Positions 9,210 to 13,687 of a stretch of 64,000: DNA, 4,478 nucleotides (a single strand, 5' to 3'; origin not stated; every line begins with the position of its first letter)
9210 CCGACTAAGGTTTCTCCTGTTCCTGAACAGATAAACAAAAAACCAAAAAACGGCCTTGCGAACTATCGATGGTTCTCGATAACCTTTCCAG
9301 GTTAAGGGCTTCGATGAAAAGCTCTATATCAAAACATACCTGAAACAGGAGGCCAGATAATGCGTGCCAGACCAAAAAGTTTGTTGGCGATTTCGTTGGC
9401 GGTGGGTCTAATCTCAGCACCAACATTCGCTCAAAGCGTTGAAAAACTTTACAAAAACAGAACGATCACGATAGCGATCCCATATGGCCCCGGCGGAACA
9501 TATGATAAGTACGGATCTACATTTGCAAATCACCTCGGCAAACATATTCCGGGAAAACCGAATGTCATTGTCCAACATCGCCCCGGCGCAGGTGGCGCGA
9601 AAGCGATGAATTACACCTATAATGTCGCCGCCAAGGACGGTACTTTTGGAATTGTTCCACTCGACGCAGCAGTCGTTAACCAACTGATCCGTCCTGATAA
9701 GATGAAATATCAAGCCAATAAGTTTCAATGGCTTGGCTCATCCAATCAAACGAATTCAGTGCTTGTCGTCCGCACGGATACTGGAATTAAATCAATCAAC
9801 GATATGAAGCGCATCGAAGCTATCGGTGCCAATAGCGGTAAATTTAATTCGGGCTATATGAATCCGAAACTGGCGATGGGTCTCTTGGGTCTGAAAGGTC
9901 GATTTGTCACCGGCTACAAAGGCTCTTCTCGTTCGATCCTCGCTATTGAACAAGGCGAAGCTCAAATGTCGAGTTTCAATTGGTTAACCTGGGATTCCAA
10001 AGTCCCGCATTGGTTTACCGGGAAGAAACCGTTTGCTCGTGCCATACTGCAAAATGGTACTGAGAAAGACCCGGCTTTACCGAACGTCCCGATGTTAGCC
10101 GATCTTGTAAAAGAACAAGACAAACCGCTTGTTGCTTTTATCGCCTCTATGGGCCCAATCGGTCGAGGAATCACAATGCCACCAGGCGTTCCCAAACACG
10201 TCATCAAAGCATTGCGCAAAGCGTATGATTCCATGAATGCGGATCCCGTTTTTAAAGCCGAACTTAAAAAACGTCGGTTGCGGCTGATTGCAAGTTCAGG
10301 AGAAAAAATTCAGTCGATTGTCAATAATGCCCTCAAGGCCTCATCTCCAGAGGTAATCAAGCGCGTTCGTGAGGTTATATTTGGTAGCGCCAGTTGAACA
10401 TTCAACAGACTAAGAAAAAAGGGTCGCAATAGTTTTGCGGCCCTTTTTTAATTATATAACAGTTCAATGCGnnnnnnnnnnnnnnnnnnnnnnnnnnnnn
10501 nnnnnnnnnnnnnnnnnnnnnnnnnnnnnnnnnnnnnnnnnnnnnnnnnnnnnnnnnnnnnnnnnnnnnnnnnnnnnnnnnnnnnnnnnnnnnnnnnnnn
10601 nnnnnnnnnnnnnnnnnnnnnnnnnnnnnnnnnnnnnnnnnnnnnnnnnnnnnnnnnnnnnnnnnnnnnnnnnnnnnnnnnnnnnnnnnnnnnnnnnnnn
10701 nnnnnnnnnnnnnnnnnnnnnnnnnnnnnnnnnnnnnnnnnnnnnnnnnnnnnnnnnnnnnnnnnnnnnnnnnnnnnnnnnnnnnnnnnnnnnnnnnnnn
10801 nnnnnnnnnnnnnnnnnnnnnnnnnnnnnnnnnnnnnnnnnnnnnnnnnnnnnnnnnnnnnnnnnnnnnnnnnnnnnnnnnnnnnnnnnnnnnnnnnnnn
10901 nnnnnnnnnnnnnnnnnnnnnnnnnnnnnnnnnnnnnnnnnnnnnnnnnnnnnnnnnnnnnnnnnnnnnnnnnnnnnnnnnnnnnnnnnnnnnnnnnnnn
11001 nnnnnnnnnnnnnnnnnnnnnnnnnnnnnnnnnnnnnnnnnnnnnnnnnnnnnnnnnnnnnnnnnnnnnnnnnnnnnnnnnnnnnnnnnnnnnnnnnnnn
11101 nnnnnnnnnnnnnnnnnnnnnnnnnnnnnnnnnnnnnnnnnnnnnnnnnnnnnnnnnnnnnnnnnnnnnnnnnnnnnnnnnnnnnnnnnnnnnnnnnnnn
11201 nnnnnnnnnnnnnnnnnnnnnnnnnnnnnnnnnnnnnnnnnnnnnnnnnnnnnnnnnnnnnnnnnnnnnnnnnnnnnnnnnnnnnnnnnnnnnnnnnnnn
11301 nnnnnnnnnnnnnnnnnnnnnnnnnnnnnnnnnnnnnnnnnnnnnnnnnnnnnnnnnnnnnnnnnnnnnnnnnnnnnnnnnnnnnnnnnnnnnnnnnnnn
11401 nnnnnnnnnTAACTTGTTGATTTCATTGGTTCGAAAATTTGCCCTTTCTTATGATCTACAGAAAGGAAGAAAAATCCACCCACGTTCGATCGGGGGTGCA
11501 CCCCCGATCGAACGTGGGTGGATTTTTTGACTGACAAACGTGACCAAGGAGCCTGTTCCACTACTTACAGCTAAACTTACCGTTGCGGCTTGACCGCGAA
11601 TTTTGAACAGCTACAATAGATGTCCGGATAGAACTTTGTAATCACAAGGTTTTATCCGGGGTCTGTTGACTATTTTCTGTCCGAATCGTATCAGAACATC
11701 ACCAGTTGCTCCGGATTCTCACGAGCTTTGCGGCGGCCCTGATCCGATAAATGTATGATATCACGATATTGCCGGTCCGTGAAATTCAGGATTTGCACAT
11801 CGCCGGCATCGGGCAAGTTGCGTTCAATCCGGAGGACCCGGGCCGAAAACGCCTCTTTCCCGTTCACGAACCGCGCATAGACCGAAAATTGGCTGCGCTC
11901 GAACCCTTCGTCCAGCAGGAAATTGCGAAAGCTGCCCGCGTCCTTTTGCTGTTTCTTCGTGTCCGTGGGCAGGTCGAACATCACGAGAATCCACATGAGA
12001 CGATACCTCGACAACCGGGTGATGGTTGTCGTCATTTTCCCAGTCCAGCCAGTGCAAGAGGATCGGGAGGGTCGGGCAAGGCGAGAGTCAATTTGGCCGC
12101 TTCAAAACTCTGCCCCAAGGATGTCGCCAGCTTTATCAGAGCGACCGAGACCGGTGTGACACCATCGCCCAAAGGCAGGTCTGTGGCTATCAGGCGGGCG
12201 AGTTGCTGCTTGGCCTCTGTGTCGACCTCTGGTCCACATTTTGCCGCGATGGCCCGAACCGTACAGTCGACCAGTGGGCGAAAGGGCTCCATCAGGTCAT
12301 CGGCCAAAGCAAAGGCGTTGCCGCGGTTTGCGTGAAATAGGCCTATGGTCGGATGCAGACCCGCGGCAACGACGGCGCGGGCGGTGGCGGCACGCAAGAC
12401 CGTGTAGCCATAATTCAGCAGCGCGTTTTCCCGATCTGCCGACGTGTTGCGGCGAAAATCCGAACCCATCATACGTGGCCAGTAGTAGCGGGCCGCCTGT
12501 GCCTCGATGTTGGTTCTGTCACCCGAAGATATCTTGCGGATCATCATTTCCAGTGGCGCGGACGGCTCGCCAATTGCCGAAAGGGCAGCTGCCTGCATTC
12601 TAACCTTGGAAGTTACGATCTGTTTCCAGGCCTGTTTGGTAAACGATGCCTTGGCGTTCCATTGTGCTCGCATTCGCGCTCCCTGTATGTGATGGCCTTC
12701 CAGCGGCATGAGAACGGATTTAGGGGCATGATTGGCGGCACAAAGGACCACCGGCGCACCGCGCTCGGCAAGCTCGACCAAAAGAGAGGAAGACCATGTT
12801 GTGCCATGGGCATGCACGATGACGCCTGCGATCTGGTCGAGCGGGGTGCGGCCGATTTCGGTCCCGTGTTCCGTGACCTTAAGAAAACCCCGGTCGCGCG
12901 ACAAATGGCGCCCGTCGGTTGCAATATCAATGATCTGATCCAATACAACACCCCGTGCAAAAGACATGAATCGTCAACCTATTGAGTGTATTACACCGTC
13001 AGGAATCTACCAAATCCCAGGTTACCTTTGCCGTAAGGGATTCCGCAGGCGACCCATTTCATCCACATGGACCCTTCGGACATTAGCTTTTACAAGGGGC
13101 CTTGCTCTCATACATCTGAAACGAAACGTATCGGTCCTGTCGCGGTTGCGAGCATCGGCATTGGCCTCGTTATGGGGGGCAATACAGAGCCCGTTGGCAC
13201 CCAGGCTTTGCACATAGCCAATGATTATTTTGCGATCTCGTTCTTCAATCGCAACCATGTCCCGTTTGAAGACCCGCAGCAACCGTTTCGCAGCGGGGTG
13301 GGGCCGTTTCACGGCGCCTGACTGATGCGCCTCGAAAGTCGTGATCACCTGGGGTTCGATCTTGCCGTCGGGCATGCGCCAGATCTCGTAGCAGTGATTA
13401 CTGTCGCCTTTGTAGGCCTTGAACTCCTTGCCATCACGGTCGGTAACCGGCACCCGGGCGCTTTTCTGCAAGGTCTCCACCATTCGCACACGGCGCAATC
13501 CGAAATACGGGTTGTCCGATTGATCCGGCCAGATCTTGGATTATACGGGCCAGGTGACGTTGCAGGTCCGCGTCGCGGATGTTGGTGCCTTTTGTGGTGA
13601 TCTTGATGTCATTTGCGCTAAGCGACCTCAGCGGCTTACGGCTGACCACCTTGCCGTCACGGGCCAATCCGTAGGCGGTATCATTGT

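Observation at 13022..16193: cas9 split by a single frameshift just before the PAM-interacting C-terminus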

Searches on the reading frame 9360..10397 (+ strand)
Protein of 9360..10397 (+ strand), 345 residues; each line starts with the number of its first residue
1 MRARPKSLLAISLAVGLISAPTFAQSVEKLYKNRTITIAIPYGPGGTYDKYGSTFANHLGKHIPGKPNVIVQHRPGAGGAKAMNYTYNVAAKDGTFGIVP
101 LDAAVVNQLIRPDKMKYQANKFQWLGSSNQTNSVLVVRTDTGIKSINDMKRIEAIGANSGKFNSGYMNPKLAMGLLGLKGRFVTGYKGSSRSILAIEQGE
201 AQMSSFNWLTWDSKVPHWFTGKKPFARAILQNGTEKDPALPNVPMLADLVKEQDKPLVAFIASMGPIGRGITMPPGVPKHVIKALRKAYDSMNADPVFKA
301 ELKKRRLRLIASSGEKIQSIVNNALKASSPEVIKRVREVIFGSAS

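Call 6: search_protein_families(library=pfam, proteins=[window:9360-10394:+])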
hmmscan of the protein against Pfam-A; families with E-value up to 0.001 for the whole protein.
window:9360-10394:+ (345 aa): 2 families
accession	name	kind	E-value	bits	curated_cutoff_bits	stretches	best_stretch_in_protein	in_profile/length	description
PF03401.19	TctC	-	5.1e-12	46.3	27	1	68-330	16-267/274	Tripartite tricarboxylate transporter family receptor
PF12974.12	Phosphonate-bd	-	4.1e-05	23.5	27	1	129-296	83-220/242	ABC transporter, phosphonate, periplasmic substrate-binding protein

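Call 34: find_encoding_contigs(protein=window:9360-10397:+, flank=10000, max_places=6)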
Protein window:9360-10397:+ (345 aa): no gene with exactly this product is on record in the collection.

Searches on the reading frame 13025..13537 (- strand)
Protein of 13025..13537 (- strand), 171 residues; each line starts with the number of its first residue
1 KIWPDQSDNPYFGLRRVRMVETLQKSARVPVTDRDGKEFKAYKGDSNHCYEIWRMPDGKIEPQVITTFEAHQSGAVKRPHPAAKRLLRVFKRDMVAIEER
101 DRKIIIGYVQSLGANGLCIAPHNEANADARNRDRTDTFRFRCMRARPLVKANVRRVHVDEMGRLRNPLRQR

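Call 6: search_protein_families(library=pfam, proteins=[window:13025-13537:-])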
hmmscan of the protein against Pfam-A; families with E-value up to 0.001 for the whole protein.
window:13025-13537:- (171 aa): 0 families

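Call 24: list_cluster_members(proteins=[P0001, window:13025-13498:-, window:12035-12967:-])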
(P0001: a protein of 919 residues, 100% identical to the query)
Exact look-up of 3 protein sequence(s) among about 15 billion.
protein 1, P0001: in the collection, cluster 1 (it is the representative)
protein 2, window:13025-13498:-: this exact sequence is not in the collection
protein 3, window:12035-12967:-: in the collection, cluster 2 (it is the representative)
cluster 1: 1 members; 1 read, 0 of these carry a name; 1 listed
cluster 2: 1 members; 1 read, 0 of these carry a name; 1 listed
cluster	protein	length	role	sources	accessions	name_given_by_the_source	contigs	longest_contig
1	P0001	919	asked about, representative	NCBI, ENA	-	-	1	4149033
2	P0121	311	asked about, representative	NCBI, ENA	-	-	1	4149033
